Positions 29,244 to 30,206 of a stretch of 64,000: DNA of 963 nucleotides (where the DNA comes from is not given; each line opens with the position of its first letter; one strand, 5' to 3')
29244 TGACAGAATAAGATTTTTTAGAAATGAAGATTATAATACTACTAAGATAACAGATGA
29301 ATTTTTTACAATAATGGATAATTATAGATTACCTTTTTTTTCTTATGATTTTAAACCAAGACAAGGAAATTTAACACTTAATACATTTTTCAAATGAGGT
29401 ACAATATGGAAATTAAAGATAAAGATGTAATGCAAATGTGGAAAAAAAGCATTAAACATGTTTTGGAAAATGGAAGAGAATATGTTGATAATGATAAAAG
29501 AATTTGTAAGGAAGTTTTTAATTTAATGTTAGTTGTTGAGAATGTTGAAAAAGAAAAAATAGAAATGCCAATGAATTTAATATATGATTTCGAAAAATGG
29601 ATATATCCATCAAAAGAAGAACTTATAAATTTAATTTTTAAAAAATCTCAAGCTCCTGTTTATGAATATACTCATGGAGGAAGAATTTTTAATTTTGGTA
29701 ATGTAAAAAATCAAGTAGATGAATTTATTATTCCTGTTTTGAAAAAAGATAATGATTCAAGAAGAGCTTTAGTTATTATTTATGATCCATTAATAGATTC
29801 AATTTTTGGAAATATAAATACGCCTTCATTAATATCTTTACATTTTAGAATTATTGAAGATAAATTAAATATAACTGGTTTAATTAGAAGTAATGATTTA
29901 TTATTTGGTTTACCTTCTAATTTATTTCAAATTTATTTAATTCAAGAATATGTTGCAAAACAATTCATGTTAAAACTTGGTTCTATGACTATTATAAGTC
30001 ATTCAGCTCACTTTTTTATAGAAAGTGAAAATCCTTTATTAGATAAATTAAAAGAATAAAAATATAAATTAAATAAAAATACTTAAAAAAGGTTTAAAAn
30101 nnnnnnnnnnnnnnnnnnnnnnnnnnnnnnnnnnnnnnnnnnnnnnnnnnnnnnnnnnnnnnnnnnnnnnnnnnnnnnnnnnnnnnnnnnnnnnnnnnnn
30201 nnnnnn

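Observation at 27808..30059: Translationally coupled pair: a 529-aa wHTH protein and a ThyA-fold protein lacking the catalytic cysteine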

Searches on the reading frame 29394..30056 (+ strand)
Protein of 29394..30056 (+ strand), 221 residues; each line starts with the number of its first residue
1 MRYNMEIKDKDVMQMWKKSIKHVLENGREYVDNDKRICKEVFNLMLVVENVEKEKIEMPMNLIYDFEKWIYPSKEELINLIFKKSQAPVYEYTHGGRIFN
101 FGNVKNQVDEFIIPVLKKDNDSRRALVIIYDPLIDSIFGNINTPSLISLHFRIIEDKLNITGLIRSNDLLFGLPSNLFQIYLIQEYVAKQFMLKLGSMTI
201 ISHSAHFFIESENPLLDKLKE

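Call 3: search_protein_families(library=pfam, proteins=[window:29394-30056:+], max_evalue=1)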
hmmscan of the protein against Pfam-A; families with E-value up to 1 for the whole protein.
window:29394-30056:+ (221 aa): 1 family
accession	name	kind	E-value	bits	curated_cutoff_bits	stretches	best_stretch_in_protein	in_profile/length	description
PF00303.24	Thymidylat_synt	-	1.7e-11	44.2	24.3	1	102-210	106-213/266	Thymidylate synthase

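Call 4: search_protein_families(library=ncbifam, proteins=[window:29394-30056:+], max_evalue=1)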
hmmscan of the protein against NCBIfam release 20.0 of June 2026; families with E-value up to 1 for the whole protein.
window:29394-30056:+ (221 aa): 8 families
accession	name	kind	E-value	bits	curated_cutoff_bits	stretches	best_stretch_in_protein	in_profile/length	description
TIGR03283.1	thy_syn_methano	equivalog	1e-32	113.3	174.55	1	7-210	3-195/201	thymidylate synthase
NF002497.0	PRK01827.1-3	equivalog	3.5e-07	29.8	327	1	102-210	106-211/264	thymidylate synthase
NF002499.0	PRK01827.1-5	equivalog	4.6e-07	29.3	405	1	102-208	106-209/264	thymidylate synthase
NF002495.0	PRK01827.1-1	equivalog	6.2e-07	29.2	327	1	106-208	117-221/279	thymidylate synthase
TIGR03284.1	thym_sym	equivalog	1.8e-06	27.4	108.35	1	102-209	138-242/296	thymidylate synthase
NF002496.0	PRK01827.1-2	equivalog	2.8e-06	26.7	325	1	103-208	161-263/318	thymidylate synthase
NF002498.0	PRK01827.1-4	equivalog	9.4e-06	25.1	427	1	106-198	121-213/283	thymidylate synthase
NF007703.0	PRK10391.1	equivalog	0.078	13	101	1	63-112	22-70/71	transcription modulator YdgT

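Call 5: search_solved_structures(query=window:29394-30056:+, max_evalue=10, show_alignments=3)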
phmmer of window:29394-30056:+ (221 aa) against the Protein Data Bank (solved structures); distinct sequences matched with E-value up to 10: 100 (the best 60 are shown).
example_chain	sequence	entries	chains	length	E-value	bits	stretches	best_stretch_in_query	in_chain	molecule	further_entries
5b6d_A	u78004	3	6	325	1.5e-09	41.5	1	94-208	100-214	CMP 5-hydroxymethylase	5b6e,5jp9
5jnh_A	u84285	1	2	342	1.7e-09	41.3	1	94-208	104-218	CMP 5-hydroxymethylase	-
1bko_A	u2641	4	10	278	4.1e-06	30.2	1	102-207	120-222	THYMIDYLATE SYNTHASE A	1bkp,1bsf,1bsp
1b02_A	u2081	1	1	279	4.2e-06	30.2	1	102-207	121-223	PROTEIN (THYMIDYLATE SYNTHASE)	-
4dq1_A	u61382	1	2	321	0.0017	21.7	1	106-209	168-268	Thymidylate synthase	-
1tys_A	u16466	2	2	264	0.0027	21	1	112-208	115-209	THYMIDYLATE SYNTHASE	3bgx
1f4d_A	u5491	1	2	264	0.0028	21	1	112-208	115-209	THYMIDYLATE SYNTHASE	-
4f2v_A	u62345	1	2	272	0.003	20.9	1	112-208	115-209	De novo designed serine hydrolase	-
3uwl_A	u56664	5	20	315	0.0069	19.7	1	112-209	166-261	Thymidylate synthase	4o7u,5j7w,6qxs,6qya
6auj_A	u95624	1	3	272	0.01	19.1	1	104-199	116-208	Thymidylate synthase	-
2tsc_A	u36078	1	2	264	0.012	18.9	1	112-208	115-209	THYMIDYLATE SYNTHASE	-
6cdz_A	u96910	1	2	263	0.012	18.9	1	112-208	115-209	Thymidylate synthase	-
1qqq_A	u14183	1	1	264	0.012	18.9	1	112-208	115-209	THYMIDYLATE SYNTHASE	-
1aob_A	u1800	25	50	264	0.012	18.9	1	112-208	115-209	THYMIDYLATE SYNTHASE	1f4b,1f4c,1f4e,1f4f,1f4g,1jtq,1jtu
1zpr_A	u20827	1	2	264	0.012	18.9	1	112-208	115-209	THYMIDYLATE SYNTHASE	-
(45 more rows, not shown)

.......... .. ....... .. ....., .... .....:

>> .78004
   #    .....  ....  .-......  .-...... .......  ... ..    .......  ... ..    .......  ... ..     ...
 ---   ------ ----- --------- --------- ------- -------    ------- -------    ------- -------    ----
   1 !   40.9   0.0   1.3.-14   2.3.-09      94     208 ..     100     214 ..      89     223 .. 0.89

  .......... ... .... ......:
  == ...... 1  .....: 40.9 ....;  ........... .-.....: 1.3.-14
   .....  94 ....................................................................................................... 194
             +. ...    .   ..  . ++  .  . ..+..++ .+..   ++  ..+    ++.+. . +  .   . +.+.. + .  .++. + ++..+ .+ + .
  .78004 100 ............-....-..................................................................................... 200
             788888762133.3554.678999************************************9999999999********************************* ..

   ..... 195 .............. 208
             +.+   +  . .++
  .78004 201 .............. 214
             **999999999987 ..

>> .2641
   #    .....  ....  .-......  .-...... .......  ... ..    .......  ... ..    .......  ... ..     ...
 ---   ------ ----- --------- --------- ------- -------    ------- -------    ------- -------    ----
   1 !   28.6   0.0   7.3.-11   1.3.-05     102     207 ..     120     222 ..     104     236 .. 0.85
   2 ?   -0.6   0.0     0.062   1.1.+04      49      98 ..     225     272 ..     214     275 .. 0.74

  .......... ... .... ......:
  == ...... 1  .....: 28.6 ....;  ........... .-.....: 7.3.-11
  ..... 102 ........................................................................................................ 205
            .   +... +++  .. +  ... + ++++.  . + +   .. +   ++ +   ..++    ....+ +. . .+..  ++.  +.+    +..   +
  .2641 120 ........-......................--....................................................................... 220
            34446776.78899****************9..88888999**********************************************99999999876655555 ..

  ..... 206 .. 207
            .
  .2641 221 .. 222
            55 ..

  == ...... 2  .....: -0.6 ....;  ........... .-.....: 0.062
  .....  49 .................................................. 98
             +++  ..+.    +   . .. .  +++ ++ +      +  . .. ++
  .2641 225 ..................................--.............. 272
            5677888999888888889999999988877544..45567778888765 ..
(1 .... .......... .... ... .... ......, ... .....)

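Call 8: find_homologous_proteins(query=window:29394-30056:+, max_evalue=0.001)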
Query window:29394-30056:+ (221 aa): 15 proteins with E <= 0.001 among 146 candidates.
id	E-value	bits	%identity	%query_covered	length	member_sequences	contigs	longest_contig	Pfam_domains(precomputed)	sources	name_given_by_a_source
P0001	2.5e-137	474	100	98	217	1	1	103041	PF00303.25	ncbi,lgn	ncbi:MAG: thymidylate synthase [Candidatus Woesearchaeota archaeon]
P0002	3.9e-73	264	56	97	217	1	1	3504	PF00303.25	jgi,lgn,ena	-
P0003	1.3e-72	262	52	98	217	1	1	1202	PF00303.25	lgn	-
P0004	2.8e-71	258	52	98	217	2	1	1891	PF00303.25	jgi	jgi:thymidylate synthase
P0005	3.0e-69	251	53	98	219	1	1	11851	PF00303.25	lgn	-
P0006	1.2e-67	246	52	95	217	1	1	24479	PF00303.25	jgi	-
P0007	1.7e-67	246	49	98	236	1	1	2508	PF00303.25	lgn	-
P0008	5.4e-66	241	52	93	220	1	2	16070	PF00303.25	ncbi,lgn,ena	-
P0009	3.4e-65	238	51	92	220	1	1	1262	PF00303.25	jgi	jgi:thymidylate synthase (methanogen type)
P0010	5.5e-65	237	50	93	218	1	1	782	PF00303.25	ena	-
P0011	2.6e-61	225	50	92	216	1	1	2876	PF00303.25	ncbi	ncbi:MAG: thymidylate synthase [Nanobdellota archaeon]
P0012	2.9e-61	225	48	95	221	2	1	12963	PF00303.25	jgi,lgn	-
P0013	1.3e-56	210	50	93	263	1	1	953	PF00303.25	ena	-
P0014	4.8e-54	202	46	90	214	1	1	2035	PF00303.25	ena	-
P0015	1.8e-32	131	50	55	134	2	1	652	-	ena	-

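Call 12: find_encoding_contigs(protein=P0006, flank=6000, max_places=3)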
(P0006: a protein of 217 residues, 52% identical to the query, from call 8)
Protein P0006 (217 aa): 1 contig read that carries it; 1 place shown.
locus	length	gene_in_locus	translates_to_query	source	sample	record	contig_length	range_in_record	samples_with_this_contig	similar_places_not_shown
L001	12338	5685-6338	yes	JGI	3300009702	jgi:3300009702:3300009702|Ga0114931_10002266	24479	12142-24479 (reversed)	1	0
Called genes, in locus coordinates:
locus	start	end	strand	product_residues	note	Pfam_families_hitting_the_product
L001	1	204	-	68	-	?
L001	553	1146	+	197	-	PF00578:AhpC-TSA, PF08534:Redoxin, PF10417:1-cysPrx_C (weak)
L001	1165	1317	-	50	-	PF00266:Aminotran_5 (weak)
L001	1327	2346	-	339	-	PF00266:Aminotran_5, PF01053:Cys_Met_Meta_PP (weak)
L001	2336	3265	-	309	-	PF13462:Thioredoxin_4, PF01323:DSBA, PF13743:Thioredoxin_5 (faint)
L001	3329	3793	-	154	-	PF01037:AsnC_trans_reg (weak)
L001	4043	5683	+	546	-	-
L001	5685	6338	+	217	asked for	PF00303:Thymidylat_synt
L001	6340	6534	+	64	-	-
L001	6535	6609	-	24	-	-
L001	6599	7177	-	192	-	PF03167:UDG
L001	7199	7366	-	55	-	-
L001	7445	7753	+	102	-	PF01025:GrpE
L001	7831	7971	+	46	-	PF01025:GrpE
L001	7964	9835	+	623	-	PF00012:HSP70, PF06723:MreB_Mbl, PF00012:HSP70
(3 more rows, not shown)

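Call 13: find_encoding_contigs(protein=P0008, flank=6000, max_places=3)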
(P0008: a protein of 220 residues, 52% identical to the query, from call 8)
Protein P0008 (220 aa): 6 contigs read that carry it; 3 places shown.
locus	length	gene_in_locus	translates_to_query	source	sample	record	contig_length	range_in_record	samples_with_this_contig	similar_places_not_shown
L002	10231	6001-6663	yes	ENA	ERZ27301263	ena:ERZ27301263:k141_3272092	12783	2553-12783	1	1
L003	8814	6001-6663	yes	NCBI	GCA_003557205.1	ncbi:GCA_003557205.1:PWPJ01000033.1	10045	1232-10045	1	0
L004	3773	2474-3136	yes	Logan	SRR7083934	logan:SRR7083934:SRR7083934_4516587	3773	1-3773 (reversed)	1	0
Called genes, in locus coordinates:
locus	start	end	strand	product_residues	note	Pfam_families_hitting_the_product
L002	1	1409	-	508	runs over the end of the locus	PF08279:HTH_11 (weak), PF09339:HTH_IclR (faint), PF13412:HTH_24 (weak), PF13426:PAS_9 (weak), PF08448:PAS_4 (weak), PF13426:PAS_9, PF01590:GAF, PF13185:GAF_2 (weak), +2 more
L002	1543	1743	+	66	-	-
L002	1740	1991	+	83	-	-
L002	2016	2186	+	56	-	-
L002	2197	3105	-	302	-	PF13462:Thioredoxin_4, PF01323:DSBA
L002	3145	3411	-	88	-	PF05016:ParE_toxin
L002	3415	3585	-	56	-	-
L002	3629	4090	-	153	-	PF01037:AsnC_trans_reg (weak)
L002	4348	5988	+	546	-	-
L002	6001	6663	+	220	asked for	PF00303:Thymidylat_synt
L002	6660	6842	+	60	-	-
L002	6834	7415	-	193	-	PF03167:UDG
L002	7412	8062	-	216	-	-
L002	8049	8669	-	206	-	-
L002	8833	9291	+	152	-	-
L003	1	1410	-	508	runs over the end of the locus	PF08279:HTH_11 (weak), PF09339:HTH_IclR (faint), PF13412:HTH_24 (weak), PF13426:PAS_9 (weak), PF08448:PAS_4 (weak), PF13426:PAS_9, PF01590:GAF, PF13185:GAF_2 (weak), +2 more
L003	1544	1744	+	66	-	-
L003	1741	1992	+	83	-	-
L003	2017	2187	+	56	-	-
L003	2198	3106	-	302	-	PF13462:Thioredoxin_4, PF01323:DSBA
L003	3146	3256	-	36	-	-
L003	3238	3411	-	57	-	-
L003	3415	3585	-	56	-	-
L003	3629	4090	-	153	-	PF01037:AsnC_trans_reg (weak)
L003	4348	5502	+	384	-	-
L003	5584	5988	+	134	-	-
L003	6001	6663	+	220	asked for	PF00303:Thymidylat_synt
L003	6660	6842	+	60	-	-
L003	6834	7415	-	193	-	PF03167:UDG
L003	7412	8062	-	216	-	-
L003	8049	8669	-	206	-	-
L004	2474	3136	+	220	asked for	PF00303:Thymidylat_synt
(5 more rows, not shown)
